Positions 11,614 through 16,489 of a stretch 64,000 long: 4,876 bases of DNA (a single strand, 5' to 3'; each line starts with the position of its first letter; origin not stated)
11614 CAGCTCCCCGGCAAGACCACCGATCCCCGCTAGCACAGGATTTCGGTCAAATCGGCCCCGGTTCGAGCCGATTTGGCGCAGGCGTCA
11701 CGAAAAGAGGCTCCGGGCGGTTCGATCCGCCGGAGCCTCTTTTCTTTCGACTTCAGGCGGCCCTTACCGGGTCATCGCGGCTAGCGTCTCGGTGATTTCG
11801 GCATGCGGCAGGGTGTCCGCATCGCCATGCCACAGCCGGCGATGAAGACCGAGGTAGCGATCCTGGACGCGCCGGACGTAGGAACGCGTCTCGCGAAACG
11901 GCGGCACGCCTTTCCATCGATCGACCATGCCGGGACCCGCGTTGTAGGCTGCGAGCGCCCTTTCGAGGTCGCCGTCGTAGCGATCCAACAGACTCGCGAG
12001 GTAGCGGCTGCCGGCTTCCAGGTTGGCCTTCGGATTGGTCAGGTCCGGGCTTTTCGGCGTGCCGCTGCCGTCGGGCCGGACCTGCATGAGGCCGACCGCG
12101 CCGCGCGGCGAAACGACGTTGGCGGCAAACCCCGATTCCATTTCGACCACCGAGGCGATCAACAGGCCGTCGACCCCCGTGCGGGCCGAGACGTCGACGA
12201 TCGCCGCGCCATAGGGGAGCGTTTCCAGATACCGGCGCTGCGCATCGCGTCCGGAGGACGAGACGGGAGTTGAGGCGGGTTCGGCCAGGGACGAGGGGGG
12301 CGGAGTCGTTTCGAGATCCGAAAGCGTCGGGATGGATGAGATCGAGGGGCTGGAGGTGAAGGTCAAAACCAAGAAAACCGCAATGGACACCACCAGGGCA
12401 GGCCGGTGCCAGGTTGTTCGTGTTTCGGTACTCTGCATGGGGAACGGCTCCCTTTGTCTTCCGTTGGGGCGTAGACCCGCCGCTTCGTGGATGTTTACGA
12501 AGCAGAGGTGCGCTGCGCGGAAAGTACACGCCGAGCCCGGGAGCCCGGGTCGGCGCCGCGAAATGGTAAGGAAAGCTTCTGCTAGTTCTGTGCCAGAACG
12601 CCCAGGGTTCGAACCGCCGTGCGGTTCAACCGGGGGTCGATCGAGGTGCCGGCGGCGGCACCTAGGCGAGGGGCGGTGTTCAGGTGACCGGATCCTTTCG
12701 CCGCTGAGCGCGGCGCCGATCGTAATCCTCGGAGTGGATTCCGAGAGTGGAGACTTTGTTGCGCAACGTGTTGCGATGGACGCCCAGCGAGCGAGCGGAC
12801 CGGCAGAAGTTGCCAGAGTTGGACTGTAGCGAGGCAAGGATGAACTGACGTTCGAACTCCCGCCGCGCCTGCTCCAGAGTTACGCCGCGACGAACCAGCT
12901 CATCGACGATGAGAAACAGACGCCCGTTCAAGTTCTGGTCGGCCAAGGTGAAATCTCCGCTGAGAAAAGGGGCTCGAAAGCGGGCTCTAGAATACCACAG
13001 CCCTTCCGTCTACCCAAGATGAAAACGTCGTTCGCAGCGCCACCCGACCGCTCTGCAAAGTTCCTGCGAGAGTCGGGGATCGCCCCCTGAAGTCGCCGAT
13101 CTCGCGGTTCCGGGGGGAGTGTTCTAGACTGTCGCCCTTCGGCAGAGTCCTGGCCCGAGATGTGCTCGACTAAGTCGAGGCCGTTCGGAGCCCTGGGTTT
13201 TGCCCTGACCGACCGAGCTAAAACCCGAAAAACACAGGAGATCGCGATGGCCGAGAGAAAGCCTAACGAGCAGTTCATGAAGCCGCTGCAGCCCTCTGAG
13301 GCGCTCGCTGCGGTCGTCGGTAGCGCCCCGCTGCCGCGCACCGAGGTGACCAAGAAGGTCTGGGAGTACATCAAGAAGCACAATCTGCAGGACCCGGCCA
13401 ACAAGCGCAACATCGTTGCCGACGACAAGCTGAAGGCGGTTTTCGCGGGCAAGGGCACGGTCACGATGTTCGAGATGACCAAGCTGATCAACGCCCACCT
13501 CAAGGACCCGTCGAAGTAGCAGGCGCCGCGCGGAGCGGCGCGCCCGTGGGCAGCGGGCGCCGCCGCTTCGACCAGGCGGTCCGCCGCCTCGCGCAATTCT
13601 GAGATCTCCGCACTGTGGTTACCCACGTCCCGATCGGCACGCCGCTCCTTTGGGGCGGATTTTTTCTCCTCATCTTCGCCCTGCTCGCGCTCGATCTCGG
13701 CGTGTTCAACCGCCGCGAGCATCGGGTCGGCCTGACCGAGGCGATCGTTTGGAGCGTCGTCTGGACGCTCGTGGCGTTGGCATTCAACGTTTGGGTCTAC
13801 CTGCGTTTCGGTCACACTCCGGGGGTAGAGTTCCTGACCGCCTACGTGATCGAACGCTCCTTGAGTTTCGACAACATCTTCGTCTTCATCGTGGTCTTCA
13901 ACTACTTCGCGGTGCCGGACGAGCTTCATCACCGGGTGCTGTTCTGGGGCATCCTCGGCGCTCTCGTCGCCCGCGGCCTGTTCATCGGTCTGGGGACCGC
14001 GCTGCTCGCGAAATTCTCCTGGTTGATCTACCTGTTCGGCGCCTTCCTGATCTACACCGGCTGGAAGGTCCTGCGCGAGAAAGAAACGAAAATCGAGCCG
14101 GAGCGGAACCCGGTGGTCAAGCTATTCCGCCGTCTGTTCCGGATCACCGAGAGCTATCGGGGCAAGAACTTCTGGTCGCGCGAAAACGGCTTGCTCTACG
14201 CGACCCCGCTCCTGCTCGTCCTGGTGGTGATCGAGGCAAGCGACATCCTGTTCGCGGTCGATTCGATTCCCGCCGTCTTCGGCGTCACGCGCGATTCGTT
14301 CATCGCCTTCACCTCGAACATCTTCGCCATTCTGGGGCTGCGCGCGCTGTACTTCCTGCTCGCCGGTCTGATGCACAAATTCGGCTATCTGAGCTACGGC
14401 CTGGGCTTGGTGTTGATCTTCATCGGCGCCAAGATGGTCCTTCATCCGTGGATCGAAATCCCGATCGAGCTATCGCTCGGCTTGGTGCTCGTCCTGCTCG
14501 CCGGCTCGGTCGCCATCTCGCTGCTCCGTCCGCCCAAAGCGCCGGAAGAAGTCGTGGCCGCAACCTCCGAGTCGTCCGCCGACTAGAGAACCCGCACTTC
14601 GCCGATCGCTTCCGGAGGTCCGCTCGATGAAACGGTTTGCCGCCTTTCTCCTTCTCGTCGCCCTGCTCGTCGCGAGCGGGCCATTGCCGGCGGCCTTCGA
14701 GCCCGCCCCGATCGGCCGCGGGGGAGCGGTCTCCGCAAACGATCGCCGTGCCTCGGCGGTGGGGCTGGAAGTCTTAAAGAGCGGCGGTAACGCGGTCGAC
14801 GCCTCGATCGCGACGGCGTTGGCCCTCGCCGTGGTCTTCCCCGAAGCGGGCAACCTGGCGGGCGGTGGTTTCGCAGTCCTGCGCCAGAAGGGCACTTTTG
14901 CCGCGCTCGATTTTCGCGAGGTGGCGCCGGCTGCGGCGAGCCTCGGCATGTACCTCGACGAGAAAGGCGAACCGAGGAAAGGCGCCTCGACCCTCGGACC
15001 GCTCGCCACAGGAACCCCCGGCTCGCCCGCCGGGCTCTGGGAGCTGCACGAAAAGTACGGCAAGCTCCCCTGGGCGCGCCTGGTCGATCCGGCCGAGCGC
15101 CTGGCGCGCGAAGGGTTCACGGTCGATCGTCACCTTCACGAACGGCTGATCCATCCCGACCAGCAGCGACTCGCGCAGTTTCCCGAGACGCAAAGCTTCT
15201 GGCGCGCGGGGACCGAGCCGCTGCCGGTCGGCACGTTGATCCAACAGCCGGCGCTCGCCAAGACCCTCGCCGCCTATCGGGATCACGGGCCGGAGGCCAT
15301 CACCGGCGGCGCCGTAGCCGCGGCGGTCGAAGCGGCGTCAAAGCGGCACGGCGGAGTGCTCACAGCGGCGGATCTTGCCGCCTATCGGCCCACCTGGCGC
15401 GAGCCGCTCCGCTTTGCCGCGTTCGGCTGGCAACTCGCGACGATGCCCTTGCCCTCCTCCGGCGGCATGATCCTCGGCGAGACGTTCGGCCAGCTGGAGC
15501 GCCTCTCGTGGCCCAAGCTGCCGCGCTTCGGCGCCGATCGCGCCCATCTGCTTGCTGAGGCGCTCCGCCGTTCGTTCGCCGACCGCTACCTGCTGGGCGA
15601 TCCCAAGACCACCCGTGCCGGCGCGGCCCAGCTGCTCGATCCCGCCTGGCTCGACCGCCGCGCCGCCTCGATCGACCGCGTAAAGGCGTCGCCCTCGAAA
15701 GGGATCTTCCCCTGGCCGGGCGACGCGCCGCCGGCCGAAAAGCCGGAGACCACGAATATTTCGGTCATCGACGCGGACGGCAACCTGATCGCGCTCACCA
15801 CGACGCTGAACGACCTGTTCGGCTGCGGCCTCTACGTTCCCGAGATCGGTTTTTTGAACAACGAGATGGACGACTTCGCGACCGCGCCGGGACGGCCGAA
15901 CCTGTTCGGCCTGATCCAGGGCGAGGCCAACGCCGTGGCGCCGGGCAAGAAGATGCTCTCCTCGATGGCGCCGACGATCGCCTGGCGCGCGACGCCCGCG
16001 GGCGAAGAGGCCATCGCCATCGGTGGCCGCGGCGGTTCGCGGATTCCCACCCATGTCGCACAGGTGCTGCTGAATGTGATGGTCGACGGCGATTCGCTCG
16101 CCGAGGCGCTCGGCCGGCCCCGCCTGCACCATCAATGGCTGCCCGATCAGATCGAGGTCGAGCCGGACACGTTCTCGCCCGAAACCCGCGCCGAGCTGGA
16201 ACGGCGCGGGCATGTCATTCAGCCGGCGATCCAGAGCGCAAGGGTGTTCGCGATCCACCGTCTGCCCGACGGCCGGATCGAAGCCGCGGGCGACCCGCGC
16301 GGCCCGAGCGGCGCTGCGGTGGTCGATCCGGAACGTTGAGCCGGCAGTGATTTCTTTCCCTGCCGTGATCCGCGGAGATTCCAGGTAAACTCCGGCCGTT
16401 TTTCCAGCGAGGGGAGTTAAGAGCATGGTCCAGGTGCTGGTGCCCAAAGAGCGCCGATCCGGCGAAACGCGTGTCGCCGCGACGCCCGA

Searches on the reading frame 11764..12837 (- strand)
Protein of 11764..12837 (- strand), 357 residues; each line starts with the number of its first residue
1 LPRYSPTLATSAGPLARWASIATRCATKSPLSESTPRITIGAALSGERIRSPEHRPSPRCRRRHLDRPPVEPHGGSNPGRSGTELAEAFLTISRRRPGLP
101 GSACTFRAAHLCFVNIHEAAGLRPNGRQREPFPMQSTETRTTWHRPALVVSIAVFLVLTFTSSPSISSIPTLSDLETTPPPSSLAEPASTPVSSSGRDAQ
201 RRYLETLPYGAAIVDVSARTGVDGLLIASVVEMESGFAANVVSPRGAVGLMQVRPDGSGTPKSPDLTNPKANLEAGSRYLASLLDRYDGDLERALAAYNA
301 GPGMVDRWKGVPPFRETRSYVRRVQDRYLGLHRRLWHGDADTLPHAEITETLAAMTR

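Call 93: search_protein_families(library=pfam, proteins=[window:11764-12837:-], max_evalue=0.001)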
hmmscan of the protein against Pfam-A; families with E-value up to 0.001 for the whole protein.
window:11764-12837:- (357 aa): 1 family
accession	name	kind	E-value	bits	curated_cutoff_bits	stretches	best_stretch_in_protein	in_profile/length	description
PF01464.25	SLT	-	2e-23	82.6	21.3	1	218-317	8-113/117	Transglycosylase SLT domain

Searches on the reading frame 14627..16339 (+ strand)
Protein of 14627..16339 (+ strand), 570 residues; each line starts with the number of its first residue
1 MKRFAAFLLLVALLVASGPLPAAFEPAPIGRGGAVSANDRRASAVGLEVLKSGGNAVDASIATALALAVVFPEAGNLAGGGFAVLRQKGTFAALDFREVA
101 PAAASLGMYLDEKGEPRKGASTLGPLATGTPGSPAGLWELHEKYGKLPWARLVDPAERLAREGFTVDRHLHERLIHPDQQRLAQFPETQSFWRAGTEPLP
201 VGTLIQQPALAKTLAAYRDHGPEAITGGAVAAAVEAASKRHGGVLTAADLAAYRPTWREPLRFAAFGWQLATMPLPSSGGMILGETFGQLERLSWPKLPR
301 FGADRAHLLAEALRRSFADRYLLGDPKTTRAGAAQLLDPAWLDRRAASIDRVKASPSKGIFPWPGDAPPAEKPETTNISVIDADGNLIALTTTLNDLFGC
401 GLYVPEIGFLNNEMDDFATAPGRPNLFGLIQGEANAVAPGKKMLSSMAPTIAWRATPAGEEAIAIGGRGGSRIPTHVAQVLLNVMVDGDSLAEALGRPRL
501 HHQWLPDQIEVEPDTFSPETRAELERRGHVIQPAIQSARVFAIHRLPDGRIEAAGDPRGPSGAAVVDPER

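Call 93: search_protein_families(library=pfam, proteins=[window:14627-16339:+], max_evalue=0.001)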
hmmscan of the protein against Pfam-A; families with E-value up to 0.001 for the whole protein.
window:14627-16339:+ (570 aa): 1 family
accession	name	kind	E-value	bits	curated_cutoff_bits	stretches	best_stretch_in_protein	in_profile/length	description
PF01019.26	G_glu_transpept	-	8.5e-139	464.1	27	1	48-559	2-510/512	Gamma-glutamyltranspeptidase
